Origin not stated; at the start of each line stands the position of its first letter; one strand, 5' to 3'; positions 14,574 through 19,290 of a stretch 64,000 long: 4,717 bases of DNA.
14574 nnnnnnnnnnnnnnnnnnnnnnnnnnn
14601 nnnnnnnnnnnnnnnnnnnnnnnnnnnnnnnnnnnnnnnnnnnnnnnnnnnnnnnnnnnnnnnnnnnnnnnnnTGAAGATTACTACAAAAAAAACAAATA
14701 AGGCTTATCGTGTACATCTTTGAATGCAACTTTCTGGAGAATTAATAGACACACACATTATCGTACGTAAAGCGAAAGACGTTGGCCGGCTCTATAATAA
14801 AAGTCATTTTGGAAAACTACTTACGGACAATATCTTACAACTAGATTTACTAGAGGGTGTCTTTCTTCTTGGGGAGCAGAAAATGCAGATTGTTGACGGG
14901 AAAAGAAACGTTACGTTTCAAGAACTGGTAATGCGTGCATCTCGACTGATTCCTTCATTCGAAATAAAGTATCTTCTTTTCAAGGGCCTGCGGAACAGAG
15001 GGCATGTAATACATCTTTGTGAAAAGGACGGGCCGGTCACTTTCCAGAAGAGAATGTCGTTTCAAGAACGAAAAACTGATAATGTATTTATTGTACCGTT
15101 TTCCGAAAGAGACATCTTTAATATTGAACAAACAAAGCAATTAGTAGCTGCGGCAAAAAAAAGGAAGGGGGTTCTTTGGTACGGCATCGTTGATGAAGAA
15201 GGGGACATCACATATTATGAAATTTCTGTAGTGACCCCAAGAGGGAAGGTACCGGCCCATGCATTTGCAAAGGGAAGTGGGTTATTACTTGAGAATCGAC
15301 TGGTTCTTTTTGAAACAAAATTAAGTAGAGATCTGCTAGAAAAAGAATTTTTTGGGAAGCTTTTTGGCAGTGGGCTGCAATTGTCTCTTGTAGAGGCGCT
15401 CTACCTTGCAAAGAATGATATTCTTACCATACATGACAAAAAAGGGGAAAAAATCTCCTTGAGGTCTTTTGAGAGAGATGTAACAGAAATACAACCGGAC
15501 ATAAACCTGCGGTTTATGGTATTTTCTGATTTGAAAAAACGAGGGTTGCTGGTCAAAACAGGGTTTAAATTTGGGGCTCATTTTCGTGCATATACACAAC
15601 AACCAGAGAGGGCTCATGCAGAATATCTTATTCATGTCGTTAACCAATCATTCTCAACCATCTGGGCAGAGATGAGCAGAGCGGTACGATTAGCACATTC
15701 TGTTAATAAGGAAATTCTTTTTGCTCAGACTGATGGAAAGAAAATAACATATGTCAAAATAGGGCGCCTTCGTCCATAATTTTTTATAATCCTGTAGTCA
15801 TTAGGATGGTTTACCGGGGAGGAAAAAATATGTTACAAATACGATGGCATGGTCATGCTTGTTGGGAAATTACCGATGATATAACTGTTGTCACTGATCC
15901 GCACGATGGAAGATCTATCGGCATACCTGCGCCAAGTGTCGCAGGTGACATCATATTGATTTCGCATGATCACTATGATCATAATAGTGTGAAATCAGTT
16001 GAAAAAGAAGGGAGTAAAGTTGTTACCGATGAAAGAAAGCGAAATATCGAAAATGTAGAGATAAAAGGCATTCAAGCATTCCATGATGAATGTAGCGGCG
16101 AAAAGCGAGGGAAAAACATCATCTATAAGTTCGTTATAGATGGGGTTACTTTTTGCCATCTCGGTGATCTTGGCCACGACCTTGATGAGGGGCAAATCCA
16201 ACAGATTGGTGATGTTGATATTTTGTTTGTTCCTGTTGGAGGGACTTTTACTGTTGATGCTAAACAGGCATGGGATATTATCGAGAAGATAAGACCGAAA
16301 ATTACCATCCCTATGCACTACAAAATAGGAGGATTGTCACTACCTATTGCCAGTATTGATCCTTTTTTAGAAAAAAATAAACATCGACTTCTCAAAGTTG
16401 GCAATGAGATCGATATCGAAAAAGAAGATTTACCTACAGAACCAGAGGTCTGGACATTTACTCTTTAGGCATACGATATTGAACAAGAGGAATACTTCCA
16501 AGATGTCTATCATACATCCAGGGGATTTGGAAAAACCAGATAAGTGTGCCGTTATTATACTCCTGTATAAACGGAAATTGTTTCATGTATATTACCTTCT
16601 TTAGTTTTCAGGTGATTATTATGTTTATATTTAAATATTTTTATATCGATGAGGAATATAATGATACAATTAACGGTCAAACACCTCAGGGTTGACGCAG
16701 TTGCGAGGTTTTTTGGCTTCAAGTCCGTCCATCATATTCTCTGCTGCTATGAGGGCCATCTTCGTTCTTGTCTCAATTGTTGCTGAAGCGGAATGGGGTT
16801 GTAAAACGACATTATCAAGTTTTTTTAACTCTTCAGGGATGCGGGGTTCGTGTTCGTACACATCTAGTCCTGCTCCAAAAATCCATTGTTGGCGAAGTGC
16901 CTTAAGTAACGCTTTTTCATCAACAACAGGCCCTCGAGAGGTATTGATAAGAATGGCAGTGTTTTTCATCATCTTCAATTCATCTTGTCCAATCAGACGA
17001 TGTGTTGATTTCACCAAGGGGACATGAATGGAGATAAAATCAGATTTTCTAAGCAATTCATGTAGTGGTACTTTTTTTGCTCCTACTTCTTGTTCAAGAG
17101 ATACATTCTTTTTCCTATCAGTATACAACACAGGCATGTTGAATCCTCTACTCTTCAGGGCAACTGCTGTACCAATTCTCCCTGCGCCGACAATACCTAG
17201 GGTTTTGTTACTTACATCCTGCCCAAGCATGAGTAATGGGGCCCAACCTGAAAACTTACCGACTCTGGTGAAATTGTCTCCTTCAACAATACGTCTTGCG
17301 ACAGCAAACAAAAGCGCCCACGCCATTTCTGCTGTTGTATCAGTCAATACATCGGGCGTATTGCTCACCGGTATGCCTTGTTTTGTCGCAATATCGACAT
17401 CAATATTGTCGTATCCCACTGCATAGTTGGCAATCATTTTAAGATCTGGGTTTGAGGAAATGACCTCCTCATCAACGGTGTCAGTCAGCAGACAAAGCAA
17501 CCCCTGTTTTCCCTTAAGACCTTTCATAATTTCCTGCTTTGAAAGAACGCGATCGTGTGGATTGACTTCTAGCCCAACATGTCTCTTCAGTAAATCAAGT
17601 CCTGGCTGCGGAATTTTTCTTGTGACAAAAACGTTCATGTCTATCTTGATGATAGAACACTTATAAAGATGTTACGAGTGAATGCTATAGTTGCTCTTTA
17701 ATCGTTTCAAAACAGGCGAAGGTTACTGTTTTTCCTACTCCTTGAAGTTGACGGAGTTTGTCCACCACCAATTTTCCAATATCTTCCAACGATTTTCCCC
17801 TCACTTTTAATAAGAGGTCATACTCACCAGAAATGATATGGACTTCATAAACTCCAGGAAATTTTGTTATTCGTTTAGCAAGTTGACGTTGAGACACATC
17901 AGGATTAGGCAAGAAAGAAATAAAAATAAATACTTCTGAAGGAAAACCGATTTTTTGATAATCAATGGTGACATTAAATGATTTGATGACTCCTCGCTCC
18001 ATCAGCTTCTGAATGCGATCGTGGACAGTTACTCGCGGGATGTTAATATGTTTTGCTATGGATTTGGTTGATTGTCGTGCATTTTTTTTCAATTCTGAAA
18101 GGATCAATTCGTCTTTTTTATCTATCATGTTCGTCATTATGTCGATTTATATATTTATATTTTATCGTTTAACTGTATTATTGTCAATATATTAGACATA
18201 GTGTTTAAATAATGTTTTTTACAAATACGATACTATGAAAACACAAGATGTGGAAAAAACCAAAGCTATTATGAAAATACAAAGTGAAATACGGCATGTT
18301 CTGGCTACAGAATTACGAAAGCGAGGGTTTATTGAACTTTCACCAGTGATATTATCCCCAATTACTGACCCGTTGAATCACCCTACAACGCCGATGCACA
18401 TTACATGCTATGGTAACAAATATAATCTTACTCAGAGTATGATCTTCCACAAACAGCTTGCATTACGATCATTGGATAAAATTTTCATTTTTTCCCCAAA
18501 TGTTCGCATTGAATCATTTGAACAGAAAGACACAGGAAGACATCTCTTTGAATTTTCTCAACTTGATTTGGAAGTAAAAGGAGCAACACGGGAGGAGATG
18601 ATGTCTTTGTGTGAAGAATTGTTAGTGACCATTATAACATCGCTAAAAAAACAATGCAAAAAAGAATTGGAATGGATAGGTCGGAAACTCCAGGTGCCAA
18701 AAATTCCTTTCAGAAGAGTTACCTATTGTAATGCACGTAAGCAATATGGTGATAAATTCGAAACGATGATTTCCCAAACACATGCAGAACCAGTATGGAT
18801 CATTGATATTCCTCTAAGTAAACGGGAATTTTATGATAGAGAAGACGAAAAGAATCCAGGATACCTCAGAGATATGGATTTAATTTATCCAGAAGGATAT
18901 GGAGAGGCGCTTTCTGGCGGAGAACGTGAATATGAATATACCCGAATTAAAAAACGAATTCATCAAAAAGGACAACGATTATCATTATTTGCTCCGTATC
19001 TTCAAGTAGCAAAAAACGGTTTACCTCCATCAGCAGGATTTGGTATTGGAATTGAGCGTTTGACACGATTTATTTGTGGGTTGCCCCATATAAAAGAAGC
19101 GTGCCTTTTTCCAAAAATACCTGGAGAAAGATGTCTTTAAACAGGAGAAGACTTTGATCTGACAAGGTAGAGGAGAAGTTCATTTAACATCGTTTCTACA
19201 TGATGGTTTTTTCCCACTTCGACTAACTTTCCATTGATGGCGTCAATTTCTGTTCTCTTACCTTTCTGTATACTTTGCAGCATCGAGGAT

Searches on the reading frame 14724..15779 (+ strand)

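Call 81: search_protein_families(library=pfam, proteins=[window:14724-15779:+], max_evalue=0.000001)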
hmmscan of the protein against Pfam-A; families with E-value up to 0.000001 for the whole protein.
window:14724-15779:+ (351 aa): 2 families
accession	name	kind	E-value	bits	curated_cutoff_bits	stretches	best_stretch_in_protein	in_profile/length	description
PF01974.23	tRNA_int_endo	-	2.6e-29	101.5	27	1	262-343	3-85/85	tRNA intron endonuclease, catalytic C-terminal domain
PF02778.19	tRNA_int_endo_N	-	2e-28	98.1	21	2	185-249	2-66/67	tRNA intron endonuclease, N-terminal domain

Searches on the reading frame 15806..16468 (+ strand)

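Call 81: search_protein_families(library=pfam, proteins=[window:15806-16468:+], max_evalue=0.000001)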
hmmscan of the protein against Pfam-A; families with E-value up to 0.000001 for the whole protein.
window:15806-16468:+ (220 aa): 2 families
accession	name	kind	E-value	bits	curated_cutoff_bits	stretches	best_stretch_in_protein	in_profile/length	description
PF13483.12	Lactamase_B_3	-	3.9e-48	163.9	24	1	11-171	1-160/160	Beta-lactamase superfamily domain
PF12706.13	Lactamase_B_2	-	4.8e-11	43.1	27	1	82-172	101-200/200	Beta-lactamase superfamily domain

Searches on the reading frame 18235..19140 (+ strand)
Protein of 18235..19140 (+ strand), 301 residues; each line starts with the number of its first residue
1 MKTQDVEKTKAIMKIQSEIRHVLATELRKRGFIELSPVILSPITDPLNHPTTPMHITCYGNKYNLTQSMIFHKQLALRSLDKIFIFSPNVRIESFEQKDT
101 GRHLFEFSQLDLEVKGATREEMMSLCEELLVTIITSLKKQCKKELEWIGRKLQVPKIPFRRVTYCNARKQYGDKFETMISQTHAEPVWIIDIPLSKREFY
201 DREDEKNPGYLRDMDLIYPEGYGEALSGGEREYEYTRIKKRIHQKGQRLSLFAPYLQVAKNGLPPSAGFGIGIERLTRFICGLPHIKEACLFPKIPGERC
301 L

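Call 81: search_protein_families(library=pfam, proteins=[window:18235-19140:+], max_evalue=0.000001)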
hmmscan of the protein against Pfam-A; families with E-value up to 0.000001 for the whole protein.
window:18235-19140:+ (301 aa): 1 family
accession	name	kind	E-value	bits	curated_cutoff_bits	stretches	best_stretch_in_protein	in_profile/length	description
PF00152.25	tRNA-synt_2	-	2.7e-51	174.9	25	1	7-294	16-306/308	tRNA synthetases class II (D, K and N)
